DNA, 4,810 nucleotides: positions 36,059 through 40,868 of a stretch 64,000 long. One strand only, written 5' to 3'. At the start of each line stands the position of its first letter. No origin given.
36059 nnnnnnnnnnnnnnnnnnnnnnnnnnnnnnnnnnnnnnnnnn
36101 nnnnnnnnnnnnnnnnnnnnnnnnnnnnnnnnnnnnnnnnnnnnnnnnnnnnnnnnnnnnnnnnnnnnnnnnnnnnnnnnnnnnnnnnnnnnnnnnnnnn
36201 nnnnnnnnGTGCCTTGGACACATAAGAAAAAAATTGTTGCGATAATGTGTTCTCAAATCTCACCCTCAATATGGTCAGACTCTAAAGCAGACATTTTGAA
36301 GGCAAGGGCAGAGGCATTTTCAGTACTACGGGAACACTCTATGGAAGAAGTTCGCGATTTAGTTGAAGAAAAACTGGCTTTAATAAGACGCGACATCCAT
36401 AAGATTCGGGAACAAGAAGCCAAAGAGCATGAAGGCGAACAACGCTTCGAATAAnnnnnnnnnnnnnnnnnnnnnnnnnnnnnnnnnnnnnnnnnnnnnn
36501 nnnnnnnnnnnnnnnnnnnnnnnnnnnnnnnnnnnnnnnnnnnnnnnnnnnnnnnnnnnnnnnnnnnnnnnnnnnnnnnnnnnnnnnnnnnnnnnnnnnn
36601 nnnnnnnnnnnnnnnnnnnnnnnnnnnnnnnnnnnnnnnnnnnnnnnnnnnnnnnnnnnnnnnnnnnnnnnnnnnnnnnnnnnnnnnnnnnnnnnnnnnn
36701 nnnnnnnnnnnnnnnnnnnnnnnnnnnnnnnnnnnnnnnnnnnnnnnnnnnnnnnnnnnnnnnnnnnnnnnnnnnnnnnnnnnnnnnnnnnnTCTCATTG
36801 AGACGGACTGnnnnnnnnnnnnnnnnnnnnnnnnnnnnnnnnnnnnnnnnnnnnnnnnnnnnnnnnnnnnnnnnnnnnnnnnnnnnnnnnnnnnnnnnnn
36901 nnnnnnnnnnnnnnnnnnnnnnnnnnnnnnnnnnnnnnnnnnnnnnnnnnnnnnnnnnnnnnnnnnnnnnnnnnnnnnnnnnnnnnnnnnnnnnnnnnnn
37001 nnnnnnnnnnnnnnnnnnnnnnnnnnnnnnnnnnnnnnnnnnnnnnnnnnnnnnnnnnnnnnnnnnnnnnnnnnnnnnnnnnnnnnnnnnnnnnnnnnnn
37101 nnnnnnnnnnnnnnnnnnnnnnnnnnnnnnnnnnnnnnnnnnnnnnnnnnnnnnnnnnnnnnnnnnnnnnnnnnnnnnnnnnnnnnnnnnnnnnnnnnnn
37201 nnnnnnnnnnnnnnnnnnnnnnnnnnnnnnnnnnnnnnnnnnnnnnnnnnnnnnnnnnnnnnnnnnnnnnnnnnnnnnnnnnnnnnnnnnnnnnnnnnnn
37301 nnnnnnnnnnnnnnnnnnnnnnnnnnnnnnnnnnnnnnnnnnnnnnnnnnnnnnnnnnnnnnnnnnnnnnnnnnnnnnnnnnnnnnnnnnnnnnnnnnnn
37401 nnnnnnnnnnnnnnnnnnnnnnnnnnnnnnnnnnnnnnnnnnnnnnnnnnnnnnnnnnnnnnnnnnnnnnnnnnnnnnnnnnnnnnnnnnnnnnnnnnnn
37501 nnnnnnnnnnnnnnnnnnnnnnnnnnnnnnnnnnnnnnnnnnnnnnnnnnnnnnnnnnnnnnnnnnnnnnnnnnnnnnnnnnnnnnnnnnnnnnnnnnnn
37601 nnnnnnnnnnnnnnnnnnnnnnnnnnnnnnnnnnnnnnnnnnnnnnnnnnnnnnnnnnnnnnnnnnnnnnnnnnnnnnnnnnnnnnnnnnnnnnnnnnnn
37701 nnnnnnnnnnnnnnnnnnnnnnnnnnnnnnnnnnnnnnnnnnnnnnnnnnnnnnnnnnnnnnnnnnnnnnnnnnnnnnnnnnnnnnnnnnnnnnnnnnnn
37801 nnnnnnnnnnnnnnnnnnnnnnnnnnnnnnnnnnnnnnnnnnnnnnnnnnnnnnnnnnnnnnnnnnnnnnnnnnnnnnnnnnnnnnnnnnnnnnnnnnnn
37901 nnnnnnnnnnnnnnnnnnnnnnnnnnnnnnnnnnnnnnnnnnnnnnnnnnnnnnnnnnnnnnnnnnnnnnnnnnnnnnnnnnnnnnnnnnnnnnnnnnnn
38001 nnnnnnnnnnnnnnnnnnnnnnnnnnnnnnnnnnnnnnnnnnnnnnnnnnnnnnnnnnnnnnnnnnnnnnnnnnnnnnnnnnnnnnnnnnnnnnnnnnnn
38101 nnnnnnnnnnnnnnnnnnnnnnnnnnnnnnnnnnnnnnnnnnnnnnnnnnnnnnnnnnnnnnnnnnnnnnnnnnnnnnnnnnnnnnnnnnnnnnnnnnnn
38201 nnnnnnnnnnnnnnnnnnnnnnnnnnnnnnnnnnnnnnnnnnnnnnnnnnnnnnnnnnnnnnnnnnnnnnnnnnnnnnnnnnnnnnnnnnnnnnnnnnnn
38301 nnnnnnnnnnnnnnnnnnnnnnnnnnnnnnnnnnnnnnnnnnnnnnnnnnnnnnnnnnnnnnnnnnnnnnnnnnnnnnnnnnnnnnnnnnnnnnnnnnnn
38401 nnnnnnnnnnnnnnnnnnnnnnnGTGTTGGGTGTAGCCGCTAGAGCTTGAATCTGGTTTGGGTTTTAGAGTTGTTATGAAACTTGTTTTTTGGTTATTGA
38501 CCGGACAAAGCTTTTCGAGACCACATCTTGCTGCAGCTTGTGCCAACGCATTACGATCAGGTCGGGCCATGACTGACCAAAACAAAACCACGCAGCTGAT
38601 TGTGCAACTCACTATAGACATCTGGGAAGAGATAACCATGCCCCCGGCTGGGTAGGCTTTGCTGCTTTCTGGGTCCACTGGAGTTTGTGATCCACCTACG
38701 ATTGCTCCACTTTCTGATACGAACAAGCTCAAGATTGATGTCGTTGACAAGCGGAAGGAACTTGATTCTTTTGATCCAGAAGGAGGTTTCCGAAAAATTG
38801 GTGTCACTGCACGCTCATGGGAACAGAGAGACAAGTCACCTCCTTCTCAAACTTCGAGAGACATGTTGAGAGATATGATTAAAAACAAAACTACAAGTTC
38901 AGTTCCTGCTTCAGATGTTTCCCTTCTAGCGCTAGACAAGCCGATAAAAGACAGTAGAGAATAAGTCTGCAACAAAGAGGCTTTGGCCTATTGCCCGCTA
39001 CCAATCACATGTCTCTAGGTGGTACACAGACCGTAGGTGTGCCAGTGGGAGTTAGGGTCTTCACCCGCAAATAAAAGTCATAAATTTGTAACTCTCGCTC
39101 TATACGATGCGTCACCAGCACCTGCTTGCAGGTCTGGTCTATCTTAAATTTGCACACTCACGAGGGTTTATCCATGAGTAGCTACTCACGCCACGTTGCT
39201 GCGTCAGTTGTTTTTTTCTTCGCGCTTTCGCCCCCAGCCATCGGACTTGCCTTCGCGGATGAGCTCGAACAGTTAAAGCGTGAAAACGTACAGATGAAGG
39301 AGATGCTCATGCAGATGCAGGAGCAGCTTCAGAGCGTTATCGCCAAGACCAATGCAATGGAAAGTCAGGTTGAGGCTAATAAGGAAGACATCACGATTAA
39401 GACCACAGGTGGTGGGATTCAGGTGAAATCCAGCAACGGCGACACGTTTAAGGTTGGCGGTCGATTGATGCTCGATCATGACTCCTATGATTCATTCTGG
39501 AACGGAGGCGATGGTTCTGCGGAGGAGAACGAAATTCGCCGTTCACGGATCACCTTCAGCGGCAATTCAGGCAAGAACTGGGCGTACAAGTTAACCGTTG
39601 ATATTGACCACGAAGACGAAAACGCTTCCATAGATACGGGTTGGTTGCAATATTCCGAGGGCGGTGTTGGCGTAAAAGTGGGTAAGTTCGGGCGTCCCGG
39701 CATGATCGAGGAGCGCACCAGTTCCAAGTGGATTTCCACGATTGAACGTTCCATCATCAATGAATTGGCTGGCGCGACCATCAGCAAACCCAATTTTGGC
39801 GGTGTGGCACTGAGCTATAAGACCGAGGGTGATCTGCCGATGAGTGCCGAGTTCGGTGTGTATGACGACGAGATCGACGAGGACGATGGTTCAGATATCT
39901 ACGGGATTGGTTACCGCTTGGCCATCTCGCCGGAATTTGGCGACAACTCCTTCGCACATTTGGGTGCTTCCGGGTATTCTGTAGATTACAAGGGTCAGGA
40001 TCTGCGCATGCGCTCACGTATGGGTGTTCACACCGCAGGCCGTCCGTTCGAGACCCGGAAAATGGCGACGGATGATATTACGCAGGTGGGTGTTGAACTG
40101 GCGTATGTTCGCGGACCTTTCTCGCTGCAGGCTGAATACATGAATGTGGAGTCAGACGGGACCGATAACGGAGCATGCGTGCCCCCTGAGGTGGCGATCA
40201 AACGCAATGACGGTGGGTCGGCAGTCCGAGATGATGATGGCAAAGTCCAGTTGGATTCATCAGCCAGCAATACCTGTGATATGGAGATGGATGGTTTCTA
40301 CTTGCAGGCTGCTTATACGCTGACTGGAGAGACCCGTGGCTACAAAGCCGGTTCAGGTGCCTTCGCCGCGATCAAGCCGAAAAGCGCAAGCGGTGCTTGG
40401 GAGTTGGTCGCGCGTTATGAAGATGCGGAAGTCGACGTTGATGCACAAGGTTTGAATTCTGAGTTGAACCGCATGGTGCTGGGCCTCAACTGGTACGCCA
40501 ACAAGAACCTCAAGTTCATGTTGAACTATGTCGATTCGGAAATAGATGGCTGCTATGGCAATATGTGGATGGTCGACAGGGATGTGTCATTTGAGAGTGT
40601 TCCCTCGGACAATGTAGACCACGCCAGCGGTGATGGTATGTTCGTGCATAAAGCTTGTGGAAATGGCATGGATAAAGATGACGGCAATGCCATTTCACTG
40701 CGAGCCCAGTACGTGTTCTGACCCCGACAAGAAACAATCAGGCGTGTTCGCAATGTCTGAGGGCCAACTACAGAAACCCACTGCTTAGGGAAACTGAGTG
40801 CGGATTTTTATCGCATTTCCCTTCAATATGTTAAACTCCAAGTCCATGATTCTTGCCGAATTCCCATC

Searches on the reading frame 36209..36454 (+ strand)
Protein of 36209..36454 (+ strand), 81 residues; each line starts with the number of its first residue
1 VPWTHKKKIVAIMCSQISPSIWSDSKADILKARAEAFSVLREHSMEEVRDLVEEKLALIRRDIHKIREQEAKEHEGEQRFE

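Call 3: search_protein_families(library=pfam, proteins=[window:36209-36454:+], max_evalue=1)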
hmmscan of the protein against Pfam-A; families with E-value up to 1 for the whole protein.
window:36209-36454:+ (81 aa): 1 family
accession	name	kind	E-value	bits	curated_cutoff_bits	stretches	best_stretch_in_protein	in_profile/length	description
PF09634.15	DUF2025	-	0.13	12.7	25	1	18-64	50-97/105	Protein of unknown function (DUF2025)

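Call 4: search_protein_families(library=ncbifam, proteins=[window:36209-36454:+], max_evalue=1)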
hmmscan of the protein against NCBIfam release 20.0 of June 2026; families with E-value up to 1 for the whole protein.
window:36209-36454:+ (81 aa): 4 families
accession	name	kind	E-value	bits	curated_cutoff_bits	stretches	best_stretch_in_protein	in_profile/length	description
NF005607.0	PRK07353.1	equivalog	0.015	15.1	131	1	24-77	76-128/155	F0F1 ATP synthase subunit B'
NF010396.0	PRK13824.1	domain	0.044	12.7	390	1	31-74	145-190/404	replication protein C domain-containing protein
NF053524.1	thylo_ssl2009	equivalog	0.079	13.7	58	1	23-70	35-85/90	ssl2009 family thylakoid membrane protein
TIGR01580.1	narG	equivalog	0.12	9.8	1084.15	1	11-54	807-850/1235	nitrate reductase subunit alpha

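Call 5: search_protein_families(library=padloc, proteins=[window:36209-36454:+], max_evalue=1)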
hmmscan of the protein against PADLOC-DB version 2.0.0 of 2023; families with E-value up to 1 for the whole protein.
window:36209-36454:+ (81 aa): 3 families
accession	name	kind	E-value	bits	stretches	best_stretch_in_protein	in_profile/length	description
PDLC03991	PD-Lambda-4_A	-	1e-08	31.3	1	9-81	1210-1283/1283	-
PDLC03990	PD-Lambda-4_A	-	1.9e-06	24.2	1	8-81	869-943/943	-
PDLC03989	PD-Lambda-4_A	-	0.00031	17.7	1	7-81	393-468/468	-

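Call 27: find_homologous_proteins(query=window:36209-36451:+, max_evalue=0.01)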
Query window:36209-36451:+: 1 candidates shared short words with the query, none scored E <= 0.01.

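Call 32: search_protein_families(library=phrogs, proteins=[window:36209-36454:+], max_evalue=0.1)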
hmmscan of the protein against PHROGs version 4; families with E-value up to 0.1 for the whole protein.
window:36209-36454:+ (81 aa): 0 families

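Call 36: search_protein_families(library=padloc, proteins=[window:36209-36451:+], max_evalue=1)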
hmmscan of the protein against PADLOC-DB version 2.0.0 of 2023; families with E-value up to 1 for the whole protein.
seq(81 aa): 3 families
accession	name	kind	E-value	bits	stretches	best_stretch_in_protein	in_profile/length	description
PDLC03991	PD-Lambda-4_A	-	1e-08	31.3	1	9-81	1210-1283/1283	-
PDLC03990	PD-Lambda-4_A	-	1.9e-06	24.2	1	8-81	869-943/943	-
PDLC03989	PD-Lambda-4_A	-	0.00031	17.7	1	7-81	393-468/468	-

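Call 56: search_dna_similar(query=window:36227-36451:+, collection=plasmids, mode=protein, max_evalue=1, max_rows=15)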
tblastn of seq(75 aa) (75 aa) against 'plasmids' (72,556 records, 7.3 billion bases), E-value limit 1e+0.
Records with a match: 4; places in all: 4; records where one place covers at least 80% of the query: 4.
Best place of each record, by identity: <60% 4.
By first word of the organism name: Burkholderia 1; Enterobacter 1; Vibrio 1; Sphingobium 1.
By predicted mobility (MOB-suite, as given by PLSDB): conjugative 2; non-mobilizable 2.
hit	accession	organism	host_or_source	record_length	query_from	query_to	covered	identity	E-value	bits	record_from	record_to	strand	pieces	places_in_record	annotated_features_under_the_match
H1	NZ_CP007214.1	Burkholderia plantarii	-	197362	1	75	100%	43.4%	4e-9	57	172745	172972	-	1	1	hypothetical protein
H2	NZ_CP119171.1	Enterobacter mori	Paris polyphylla,cell culture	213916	12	75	85%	41.2%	1e-3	42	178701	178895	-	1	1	hypothetical protein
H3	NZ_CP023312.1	Vibrio anguillarum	Dicentrarchus labrax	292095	3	75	97%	35.1%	1e-4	45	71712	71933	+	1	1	hypothetical protein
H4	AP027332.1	Sphingobium sp. TomTYG65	-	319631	9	75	89%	37.3%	1e-2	39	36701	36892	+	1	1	hypothetical protein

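Call 58: get_annotated_region(hit=H1, flank=8000)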
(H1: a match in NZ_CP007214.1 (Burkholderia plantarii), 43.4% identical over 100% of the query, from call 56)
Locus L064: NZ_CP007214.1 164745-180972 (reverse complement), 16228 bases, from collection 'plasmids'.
description: Burkholderia plantarii strain ATCC 43733 plasmid bpln_1p, complete sequence
organism: Burkholderia plantarii (NCBI taxid 41899)
taxonomy: Bacteria; Pseudomonadota; Betaproteobacteria; Burkholderiales; Burkholderiaceae; Burkholderia; Burkholderia plantarii
host: -; source: -; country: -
typing (MOB-suite, as given by PLSDB): conjugative; replicon rep_cluster_1107; relaxase MOBF; mating-pair formation MPF_F
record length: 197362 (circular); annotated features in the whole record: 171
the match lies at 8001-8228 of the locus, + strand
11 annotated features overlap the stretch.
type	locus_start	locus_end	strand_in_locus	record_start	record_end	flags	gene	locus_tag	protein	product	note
CDS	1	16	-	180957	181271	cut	-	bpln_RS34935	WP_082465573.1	DNA-binding transcriptional regulator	-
CDS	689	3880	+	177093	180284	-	-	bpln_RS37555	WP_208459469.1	hypothetical protein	-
CDS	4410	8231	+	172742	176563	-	-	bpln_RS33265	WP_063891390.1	hypothetical protein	-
CDS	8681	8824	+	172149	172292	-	-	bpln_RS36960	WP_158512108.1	hypothetical protein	-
CDS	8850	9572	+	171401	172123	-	-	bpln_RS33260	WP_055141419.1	IS6 family transposase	-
CDS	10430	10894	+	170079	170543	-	-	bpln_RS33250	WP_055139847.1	hypothetical protein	-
CDS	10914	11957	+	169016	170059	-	-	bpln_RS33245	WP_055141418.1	DUF2891 domain-containing protein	-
CDS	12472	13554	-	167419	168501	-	-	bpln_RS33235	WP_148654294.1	CaiB/BaiF CoA-transferase family protein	-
CDS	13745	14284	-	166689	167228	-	-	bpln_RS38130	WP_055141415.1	MFS transporter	GO:0055085 - transmembrane transport [Evidence IEA]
CDS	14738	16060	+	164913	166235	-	-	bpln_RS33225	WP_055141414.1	Rieske 2Fe-2S domain-containing protein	-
CDS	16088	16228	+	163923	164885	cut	-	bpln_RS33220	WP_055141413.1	PDR/VanB family oxidoreductase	-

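Call 59: get_annotated_region(hit=H3, flank=8000)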
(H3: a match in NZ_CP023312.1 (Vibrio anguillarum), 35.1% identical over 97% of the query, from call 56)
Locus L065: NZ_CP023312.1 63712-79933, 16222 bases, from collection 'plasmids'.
description: Vibrio anguillarum strain VIB12 isolate Sea bass plasmid p292, complete sequence
organism: Vibrio anguillarum (NCBI taxid 55601)
taxonomy: Bacteria; Pseudomonadota; Gammaproteobacteria; Vibrionales; Vibrionaceae; Vibrio; Vibrio anguillarum
host: -; source: Dicentrarchus labrax; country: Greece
typing (MOB-suite, as given by PLSDB): non-mobilizable
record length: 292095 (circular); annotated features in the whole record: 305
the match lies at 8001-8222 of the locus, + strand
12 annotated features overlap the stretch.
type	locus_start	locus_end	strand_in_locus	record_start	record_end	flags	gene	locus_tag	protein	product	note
CDS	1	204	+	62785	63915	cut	-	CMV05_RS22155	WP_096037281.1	tyrosine-type recombinase/integrase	-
CDS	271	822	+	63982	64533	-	-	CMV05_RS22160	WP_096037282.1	hypothetical protein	-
CDS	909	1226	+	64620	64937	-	-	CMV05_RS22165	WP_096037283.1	hypothetical protein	-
CDS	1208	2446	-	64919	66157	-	-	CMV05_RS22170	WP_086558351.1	IS256-like element ISVa19 family transposase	GO:0006313 - DNA transposition [Evidence IEA]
CDS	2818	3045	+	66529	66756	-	-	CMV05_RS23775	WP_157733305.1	hypothetical protein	-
CDS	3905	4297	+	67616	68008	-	-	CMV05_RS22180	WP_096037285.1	hypothetical protein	-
CDS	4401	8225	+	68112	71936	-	-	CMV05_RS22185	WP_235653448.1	hypothetical protein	-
CDS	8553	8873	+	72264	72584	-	-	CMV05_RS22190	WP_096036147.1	hypothetical protein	-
CDS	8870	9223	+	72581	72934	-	tnpB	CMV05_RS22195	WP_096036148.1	IS66 family insertion sequence element accessory protein TnpB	-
CDS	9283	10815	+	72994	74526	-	-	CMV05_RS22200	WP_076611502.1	IS66-like element ISVa12 family transposase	GO:0006313 - DNA transposition [Evidence IEA]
CDS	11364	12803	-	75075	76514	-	-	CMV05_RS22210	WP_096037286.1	hypothetical protein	-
CDS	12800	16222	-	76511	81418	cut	-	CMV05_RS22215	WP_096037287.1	AAA domain-containing protein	-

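Call 60: search_protein_families(library=padloc, proteins=[L064:4410-8228:+, L065:4401-8222:+], max_evalue=0.00001)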
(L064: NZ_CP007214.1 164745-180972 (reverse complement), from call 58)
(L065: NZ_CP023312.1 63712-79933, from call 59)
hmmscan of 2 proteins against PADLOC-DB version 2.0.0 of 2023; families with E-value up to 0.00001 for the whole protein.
L064:4410-8228:+ (1273 aa): 3 families
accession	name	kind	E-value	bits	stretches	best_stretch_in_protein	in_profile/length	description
PDLC03991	PD-Lambda-4_A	-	6e-302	1002.8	1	1-1273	1-1283/1283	-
PDLC03990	PD-Lambda-4_A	-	5.6e-131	436.4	1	342-1273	1-943/943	-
PDLC03989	PD-Lambda-4_A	-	1.5e-25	88.1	1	832-1273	32-468/468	-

L065:4401-8222:+ (1274 aa): 3 families
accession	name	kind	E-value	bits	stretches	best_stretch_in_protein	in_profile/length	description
PDLC03991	PD-Lambda-4_A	-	7.1e-292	969.4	1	1-1274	1-1283/1283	-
PDLC03990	PD-Lambda-4_A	-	7.7e-125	416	1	342-1274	1-943/943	-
PDLC03989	PD-Lambda-4_A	-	5.7e-19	66.4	1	840-1274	39-468/468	-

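Call 61: search_protein_families(library=pfam, proteins=[L064:4410-8228:+, L065:4401-8222:+], max_evalue=0.01)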
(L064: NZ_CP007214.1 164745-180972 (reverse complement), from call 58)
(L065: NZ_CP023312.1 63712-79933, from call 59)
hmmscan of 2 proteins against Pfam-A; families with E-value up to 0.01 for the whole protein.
L064:4410-8228:+ (1273 aa): 1 family
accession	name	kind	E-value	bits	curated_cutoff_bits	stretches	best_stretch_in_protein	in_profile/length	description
PF13191.12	AAA_16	-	0.00045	21.2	32.6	0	230-265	18-54/167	AAA ATPase domain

L065:4401-8222:+ (1274 aa): 0 families

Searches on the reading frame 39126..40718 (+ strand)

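Call 73: search_protein_families(library=pfam, proteins=[window:39126-40718:+], max_evalue=0.001)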
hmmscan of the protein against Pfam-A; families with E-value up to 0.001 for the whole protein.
window:39126-40718:+ (531 aa): 1 family
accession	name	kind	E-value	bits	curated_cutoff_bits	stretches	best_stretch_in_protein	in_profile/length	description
PF07396.17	Porin_O_P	-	2.9e-45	155.6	20.9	1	108-474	1-347/370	Phosphate-selective porin O and P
